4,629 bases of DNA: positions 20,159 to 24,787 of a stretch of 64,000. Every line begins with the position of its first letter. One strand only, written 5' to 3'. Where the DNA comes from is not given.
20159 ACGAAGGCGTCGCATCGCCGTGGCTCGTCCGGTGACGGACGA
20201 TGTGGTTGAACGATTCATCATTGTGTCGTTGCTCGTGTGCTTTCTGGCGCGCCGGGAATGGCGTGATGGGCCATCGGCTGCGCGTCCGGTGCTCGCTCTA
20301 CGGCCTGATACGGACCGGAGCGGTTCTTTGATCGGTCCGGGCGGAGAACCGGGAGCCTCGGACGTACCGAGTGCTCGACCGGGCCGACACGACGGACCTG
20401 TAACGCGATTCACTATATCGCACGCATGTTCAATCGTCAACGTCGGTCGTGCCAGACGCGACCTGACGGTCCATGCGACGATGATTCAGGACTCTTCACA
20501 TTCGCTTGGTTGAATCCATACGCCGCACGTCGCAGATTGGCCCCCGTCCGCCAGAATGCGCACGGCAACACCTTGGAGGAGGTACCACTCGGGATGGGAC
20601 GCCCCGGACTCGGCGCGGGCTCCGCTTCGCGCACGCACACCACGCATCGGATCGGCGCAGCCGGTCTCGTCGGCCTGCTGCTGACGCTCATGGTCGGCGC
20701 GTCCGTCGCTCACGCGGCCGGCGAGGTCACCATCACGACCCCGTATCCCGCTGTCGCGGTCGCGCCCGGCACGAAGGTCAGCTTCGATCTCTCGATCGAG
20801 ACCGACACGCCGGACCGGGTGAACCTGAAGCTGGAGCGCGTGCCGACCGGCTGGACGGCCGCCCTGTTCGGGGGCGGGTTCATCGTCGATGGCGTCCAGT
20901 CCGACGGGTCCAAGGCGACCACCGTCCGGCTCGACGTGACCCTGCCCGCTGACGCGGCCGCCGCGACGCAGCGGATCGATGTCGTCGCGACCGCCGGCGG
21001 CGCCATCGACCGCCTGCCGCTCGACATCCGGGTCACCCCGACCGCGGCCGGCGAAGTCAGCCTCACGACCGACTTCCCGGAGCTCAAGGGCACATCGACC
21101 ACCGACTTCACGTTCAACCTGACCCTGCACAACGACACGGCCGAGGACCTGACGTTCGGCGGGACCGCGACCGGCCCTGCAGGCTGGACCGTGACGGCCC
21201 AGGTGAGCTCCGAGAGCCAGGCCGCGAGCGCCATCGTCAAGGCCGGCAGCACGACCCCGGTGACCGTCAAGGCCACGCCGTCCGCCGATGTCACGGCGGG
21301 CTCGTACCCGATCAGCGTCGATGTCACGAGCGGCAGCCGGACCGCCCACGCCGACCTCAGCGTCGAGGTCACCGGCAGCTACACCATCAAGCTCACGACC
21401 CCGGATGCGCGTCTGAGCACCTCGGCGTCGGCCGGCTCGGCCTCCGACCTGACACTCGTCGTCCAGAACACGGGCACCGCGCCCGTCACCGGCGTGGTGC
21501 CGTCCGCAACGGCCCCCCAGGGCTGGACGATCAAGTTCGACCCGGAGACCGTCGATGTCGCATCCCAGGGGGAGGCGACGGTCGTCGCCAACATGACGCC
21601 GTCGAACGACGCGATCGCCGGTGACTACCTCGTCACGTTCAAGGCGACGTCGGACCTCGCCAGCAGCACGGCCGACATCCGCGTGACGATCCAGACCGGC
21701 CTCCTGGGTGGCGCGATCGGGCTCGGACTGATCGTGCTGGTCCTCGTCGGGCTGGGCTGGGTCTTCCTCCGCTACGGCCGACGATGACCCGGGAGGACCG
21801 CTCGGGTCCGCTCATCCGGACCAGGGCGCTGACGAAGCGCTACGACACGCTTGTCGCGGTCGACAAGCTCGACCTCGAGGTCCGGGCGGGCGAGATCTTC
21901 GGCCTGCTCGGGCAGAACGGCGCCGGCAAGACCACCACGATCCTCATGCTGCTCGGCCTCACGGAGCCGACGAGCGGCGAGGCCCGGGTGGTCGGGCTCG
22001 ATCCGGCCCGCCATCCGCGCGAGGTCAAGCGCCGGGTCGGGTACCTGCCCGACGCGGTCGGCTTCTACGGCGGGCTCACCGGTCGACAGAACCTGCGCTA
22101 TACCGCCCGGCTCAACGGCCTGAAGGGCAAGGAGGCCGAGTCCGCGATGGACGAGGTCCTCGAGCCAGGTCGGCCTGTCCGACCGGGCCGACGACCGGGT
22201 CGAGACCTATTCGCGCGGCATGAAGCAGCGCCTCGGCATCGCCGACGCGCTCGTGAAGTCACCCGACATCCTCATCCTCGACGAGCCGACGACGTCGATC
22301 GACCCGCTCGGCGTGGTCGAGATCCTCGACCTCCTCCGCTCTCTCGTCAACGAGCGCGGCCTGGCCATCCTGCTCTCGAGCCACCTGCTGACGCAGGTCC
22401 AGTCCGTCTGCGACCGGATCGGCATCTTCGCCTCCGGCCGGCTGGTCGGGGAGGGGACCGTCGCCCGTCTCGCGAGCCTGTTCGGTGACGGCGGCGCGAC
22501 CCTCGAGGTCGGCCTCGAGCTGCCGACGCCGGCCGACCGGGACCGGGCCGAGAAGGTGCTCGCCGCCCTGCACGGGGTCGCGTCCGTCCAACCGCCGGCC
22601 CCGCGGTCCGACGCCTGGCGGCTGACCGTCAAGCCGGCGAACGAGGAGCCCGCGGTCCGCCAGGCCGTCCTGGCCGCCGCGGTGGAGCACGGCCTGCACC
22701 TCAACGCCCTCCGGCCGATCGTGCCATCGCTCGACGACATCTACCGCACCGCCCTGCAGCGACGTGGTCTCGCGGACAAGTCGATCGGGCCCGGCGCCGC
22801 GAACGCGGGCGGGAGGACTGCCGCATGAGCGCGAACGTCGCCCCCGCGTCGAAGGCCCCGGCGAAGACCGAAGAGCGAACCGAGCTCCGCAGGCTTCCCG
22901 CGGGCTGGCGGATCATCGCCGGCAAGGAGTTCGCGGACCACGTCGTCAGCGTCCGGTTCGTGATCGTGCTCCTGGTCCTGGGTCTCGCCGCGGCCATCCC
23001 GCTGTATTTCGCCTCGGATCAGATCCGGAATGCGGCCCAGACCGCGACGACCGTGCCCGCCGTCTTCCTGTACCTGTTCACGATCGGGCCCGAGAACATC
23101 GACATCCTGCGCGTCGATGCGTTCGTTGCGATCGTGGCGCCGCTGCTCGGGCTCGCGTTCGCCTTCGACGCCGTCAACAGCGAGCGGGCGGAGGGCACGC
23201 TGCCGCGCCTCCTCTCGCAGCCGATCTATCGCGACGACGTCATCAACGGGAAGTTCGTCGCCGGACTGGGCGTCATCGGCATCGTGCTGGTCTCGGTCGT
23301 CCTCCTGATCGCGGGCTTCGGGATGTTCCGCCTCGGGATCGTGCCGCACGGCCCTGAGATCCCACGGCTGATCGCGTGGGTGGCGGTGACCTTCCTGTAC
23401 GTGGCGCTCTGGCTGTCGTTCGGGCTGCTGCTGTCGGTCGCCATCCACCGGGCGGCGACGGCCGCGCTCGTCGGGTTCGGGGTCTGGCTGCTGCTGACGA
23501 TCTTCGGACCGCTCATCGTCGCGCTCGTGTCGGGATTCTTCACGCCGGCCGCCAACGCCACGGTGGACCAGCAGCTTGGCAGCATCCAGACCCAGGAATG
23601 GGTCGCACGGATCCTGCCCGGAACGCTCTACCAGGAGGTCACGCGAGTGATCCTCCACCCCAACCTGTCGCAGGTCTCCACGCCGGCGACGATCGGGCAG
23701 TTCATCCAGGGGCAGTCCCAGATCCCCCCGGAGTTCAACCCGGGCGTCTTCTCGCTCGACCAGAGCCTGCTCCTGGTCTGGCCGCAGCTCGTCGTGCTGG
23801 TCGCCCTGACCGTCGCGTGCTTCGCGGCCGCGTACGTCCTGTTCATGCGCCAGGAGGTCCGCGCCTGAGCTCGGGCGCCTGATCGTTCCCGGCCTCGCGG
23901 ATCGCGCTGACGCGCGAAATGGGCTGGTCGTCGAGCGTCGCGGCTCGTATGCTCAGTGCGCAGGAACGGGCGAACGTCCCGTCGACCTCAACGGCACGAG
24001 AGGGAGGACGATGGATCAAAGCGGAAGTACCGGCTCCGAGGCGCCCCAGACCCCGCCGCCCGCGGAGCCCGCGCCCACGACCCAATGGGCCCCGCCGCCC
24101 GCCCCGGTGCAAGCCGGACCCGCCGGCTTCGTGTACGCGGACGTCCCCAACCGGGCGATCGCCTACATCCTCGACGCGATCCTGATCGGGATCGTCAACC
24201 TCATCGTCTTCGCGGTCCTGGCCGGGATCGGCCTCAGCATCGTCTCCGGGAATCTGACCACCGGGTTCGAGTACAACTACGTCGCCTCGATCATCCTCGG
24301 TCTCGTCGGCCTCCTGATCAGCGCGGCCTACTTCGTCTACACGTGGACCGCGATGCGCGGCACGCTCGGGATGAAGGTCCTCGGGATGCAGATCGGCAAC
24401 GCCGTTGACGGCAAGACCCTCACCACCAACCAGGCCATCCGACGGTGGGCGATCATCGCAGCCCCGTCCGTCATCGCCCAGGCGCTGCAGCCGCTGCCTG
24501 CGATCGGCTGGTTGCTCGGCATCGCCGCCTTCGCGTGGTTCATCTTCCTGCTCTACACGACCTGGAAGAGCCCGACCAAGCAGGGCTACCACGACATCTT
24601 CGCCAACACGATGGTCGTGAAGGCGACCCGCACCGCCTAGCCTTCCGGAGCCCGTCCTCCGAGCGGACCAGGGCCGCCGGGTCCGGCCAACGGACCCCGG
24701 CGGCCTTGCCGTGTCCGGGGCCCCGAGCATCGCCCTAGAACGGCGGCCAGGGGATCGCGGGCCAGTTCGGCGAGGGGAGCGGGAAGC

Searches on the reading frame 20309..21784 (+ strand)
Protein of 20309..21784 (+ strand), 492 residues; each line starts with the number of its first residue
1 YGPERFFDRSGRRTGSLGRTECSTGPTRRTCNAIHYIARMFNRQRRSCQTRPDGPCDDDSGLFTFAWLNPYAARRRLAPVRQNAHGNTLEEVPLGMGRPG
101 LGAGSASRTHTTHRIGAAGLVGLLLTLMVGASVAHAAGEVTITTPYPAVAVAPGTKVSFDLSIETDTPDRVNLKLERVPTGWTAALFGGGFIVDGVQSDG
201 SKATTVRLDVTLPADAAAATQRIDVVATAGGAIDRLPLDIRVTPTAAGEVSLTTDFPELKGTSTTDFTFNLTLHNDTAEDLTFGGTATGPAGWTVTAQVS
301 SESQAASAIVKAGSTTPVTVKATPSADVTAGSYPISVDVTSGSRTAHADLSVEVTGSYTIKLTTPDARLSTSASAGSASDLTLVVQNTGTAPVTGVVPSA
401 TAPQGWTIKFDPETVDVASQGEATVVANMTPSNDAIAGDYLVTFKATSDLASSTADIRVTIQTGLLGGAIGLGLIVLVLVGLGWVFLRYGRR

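Call 57: search_protein_families(library=pfam, max_evalue=0.001, proteins=[window:20309-21784:+])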
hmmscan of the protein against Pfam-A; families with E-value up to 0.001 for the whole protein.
window:20309-21784:+ (492 aa): 2 families
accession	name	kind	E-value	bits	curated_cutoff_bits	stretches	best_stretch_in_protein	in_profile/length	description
PF10633.15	NPCBM_assoc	-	4.3e-25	88.2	24.4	2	374-447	2-76/78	NPCBM-associated, NEW3 domain of alpha-galactosidase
PF11614.14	FixG_C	-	1.7e-05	25.4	25.6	0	268-343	34-105/119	IG-like fold at C-terminal of FixG, putative oxidoreductase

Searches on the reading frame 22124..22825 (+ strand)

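Call 57: search_protein_families(library=pfam, max_evalue=0.001, proteins=[window:22124-22825:+])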
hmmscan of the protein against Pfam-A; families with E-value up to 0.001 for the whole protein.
window:22124-22825:+ (234 aa): 2 families
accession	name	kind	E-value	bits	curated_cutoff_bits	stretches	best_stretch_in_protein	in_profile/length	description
PF00005.33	ABC_tran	-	1.4e-10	42.3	25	1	12-57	88-137/137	ABC transporter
PF13304.12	AAA_21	-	1.6e-07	32.1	27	1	22-87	231-298/304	AAA domain, putative AbiEii toxin, Type IV TA system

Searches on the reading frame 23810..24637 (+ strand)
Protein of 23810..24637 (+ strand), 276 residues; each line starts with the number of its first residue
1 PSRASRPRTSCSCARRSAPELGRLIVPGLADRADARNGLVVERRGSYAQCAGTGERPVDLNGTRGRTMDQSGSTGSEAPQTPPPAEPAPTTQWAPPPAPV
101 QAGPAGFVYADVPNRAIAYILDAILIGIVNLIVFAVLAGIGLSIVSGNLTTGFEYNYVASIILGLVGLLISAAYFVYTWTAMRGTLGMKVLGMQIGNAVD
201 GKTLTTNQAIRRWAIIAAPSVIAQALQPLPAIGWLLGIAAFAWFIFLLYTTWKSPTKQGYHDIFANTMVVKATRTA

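Call 57: search_protein_families(library=pfam, max_evalue=0.001, proteins=[window:23810-24637:+])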
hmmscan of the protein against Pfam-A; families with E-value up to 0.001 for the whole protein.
window:23810-24637:+ (276 aa): 1 family
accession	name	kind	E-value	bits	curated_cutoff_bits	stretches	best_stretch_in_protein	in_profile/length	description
PF06271.18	RDD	-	9.6e-17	62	24.1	1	109-266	1-137/137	RDD family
